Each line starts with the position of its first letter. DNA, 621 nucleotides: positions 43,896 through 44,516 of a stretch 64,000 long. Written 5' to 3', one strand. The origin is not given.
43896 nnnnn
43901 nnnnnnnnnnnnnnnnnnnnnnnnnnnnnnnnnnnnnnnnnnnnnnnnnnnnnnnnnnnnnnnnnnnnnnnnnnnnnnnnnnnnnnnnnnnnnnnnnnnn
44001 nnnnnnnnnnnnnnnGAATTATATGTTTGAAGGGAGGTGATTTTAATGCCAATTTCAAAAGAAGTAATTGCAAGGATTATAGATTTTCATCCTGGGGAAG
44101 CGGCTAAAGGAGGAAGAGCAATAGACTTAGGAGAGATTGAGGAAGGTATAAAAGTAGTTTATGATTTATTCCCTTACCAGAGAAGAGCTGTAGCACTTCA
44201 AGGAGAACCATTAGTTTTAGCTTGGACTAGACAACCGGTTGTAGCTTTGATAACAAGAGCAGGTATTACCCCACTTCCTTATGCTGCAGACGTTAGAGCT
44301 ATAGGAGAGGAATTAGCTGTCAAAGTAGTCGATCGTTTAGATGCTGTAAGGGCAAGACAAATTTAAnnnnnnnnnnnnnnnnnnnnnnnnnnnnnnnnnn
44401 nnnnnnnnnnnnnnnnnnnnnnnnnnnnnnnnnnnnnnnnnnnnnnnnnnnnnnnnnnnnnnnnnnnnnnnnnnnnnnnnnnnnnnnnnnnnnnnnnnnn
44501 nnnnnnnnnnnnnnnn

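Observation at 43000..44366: GC-rich three-gene islet with a terminator hairpin placed between a repeat-containing leader and the RBS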

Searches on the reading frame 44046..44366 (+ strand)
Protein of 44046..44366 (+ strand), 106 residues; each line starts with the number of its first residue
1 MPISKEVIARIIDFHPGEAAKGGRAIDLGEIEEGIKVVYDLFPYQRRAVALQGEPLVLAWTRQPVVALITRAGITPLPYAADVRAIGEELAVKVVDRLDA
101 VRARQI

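Call 12: search_protein_families(library=pfam, proteins=[window:44046-44366:+], max_evalue=0.1)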
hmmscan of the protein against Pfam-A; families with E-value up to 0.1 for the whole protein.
window:44046-44366:+ (106 aa): 0 families

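Call 13: find_homologous_proteins(query=window:44046-44366:+)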
Query window:44046-44366:+ (106 aa): 2 proteins with E <= 0.001 among 57 candidates.
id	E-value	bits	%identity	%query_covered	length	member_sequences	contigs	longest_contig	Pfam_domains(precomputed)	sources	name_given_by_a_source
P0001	2.4e-60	219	100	100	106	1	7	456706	-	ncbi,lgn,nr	ncbi:hypothetical protein HYS96_00990 [Candidatus Daviesbacteria bacterium]|nr:hypothetical protein 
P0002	2.0e-18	84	47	92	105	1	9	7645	-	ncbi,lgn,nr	ncbi:hypothetical protein HYU96_01050 [Candidatus Daviesbacteria bacterium]|nr:hypothetical protein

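Call 15: find_encoding_contigs(protein=P0002, flank=8000, max_places=6)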
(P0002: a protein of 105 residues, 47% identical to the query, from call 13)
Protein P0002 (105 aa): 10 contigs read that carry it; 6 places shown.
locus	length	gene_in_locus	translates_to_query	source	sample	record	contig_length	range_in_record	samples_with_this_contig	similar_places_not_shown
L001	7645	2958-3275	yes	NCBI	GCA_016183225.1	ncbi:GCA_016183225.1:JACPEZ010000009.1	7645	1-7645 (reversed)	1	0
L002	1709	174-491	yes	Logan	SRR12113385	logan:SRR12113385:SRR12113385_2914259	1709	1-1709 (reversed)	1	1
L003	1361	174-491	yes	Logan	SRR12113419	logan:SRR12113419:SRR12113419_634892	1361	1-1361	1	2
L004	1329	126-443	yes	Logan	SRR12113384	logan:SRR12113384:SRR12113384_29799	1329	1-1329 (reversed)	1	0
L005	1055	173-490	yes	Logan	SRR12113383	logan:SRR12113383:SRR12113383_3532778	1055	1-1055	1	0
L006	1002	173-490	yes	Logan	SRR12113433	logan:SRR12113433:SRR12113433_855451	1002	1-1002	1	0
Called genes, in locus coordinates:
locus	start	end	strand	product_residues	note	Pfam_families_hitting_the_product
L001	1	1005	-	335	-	PF06439:3keto-disac_hyd (weak), PF02450:LCAT, PF07819:PGAP1, PF01674:Lipase_2 (weak), PF02089:Palm_thioest (weak), PF24096:DUF7379 (weak), PF05057:DUF676 (weak), PF00561:Abhydrolase_1 (weak)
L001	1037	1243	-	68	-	-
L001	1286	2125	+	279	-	PF12705:PDDEXK_1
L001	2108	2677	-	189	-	PF10469:AKAP7_NLS (weak), PF02834:LigT_PEase, PF13563:2_5_RNA_ligase2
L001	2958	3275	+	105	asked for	-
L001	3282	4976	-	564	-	PF12229:PG_binding_4 (faint), PF04294:VanW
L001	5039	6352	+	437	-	PF01547:SBP_bac_1, PF13416:SBP_bac_8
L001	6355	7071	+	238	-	PF00117:GATase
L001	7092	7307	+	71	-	PF15919:HicB_lk_antitox (weak)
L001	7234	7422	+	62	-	PF07927:HicA_toxin (weak)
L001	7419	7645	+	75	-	PF02502:LacAB_rpiB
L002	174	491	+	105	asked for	-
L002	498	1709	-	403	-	?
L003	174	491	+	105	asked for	-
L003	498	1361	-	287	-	?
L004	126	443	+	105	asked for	-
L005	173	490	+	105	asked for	-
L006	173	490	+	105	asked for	-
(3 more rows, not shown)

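Call 30: search_protein_representatives(alignment_id=A2)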
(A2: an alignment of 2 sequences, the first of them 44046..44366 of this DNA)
Query: 2 sequences, 108 profile positions. Proteins with E-value up to 0.001 (for the whole library): 73; up to 1e-10: 36; up to 1e-30: 0. The best 73 are listed.
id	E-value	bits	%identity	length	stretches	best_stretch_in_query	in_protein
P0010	4.3e-29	116.8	-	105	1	1-103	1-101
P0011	3.9e-25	104.1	-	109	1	1-99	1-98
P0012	5.2e-24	100.4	-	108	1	1-106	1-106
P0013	6.6e-22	93.7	-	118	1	1-103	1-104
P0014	1.8e-19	85.8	-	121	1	19-106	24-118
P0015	1.3e-18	83.1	-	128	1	18-107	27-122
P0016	6.2e-18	80.9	-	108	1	1-104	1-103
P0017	9.6e-18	80.3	-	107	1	1-101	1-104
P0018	1.7e-17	79.5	-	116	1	1-102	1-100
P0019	2.7e-17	78.9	-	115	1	1-103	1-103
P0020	3.6e-17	78.4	-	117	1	1-107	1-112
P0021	2.0e-16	76.1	-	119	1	5-101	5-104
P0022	2.6e-16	75.7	-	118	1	1-106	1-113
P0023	4.6e-16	74.9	-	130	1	4-106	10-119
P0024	8.3e-16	74.0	-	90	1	11-100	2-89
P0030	5.2e-15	71.5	-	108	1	1-104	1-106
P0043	4.6e-11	58.8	-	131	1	1-104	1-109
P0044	4.6e-11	58.8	-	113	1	1-103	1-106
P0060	2.5e-07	46.8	-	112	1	3-105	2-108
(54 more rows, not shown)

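Call 40: search_protein_families(library=pfam, alignment_id=A3, max_evalue=0.01)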
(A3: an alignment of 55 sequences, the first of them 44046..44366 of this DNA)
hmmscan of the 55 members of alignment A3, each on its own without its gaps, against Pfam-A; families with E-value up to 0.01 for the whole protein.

A. member 1, window:44046-44366:+ (106 aa): 0 families

B. families by the number of members that match (of 55 scanned): 0 families

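Call 44: find_related_loci(query=A5, collection=metagenome_contigs, flank=3000)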
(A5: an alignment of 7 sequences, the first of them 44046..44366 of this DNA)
Query A5 (106 aa) in metagenome_contigs; peptide patterns used: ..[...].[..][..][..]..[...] (x = any residue, [..] = any of these).
11 stretches matched a pattern, but none encodes a relative of the query by tblastn (E <= 1e-3).

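Call 45: predict_structure(alignment_id=A3)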
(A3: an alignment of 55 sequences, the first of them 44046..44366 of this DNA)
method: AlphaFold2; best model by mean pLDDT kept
length: 106 residues; sequences in the alignment: 55
mean_pLDDT: 95.6   pTM: 0.86
mean pLDDT of the five models: 95.6, 95.5, 95.1, 94.5, 94.4
residues with pLDDT >= 90: 96; 70-90: 10; 50-70: 0; < 50: 0
segments of 3 or more residues with pLDDT < 50: none
pLDDT, mean of each block of 10 residues (from residue 1): 95 92 91 97 97 97 98 98 97 98 90
secondary structure, 60 per line:
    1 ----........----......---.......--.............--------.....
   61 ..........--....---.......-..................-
elements in order: H5-12 H17-22 E26-32 E35-47 E56-70 E73-76 H80-86 H88-105

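Call 50: find_encoding_contigs(protein=P0012, flank=3000, max_places=2)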
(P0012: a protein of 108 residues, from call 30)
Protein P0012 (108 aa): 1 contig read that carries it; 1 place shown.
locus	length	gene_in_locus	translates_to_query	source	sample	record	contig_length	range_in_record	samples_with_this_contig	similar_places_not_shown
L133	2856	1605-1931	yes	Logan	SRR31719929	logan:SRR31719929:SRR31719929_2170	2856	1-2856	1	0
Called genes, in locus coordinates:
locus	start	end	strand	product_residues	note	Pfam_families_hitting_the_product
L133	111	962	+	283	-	PF12705:PDDEXK_1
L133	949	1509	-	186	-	PF02834:LigT_PEase, PF13563:2_5_RNA_ligase2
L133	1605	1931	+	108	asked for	-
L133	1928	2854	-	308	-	?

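Call 51: find_encoding_contigs(protein=P0011, flank=3000, max_places=2)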
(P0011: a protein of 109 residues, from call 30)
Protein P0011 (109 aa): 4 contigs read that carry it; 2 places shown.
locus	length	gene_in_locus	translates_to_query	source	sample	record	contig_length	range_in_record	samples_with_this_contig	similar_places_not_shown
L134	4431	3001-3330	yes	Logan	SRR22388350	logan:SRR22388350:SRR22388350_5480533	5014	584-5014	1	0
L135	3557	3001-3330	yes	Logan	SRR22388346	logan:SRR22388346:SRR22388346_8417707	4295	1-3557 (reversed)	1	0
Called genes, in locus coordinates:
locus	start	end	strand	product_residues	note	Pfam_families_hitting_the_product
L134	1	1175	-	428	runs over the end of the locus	-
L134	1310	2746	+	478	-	PF00291:PALP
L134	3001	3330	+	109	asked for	-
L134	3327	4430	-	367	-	?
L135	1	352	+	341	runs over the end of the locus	-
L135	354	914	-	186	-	PF10469:AKAP7_NLS (weak), PF02834:LigT_PEase (weak), PF13563:2_5_RNA_ligase2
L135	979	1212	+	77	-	-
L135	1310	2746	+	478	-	PF00291:PALP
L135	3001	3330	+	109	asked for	-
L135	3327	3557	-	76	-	?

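Call 56: find_encoding_contigs(protein=P0018, flank=4000, max_places=2)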
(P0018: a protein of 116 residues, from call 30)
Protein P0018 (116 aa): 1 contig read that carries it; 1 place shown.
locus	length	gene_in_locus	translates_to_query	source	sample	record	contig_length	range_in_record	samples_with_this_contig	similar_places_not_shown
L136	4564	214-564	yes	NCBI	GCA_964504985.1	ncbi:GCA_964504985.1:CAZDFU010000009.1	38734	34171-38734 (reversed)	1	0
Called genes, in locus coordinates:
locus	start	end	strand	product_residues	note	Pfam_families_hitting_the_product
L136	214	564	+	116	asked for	-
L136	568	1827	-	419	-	PF05221:AdoHcyase, PF02826:2-Hacid_dh_C, PF00670:AdoHcyase_NAD, PF07991:KARI_N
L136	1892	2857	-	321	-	PF00294:PfkB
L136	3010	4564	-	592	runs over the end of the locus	PF12229:PG_binding_4 (faint), PF04294:VanW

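Call 57: find_encoding_contigs(protein=P0030, flank=4000, max_places=2)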
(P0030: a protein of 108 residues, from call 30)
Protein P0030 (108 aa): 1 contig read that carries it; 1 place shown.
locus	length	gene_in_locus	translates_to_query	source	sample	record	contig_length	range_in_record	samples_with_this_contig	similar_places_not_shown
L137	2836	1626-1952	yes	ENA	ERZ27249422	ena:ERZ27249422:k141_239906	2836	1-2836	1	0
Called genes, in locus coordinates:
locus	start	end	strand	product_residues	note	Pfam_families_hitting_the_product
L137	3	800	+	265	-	?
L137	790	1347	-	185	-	PF02834:LigT_PEase, PF13563:2_5_RNA_ligase2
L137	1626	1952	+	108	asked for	-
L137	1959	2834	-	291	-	?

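Call 64: search_protein_families(library=ncbifam, proteins=[window:44046-44366:+], max_evalue=0.1)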
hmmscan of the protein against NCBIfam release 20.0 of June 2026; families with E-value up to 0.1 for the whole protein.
window:44046-44366:+ (106 aa): 0 families

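Call 65: search_protein_families(library=phrogs, proteins=[window:44046-44366:+], max_evalue=0.1)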
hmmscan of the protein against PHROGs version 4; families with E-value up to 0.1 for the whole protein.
window:44046-44366:+ (106 aa): 1 family
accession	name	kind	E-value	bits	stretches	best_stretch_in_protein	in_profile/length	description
phrog_17005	-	unknown function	0.0096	16.5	1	28-76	5-53/78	-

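Call 66: search_protein_families(library=padloc, proteins=[window:44046-44366:+], max_evalue=0.1)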
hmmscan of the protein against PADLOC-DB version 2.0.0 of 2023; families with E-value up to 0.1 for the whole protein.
window:44046-44366:+ (106 aa): 0 families

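Call 87: find_encoding_contigs(protein=P0060, flank=4000, max_places=2)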
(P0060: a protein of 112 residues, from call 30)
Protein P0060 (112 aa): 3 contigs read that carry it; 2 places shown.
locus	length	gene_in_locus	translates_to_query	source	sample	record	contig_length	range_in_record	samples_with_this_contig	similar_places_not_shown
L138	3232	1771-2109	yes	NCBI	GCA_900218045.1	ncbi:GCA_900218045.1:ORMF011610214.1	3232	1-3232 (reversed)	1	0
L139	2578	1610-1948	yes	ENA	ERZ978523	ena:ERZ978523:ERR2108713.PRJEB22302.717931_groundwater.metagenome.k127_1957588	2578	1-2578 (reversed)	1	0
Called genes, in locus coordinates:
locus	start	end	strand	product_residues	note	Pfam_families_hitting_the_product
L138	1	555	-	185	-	?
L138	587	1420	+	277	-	PF12705:PDDEXK_1, PF01930:Cas_Cas4 (weak)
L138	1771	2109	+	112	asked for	-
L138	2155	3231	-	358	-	?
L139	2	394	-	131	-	?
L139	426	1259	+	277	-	PF12705:PDDEXK_1, PF01930:Cas_Cas4 (weak)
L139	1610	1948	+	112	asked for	-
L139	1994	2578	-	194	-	?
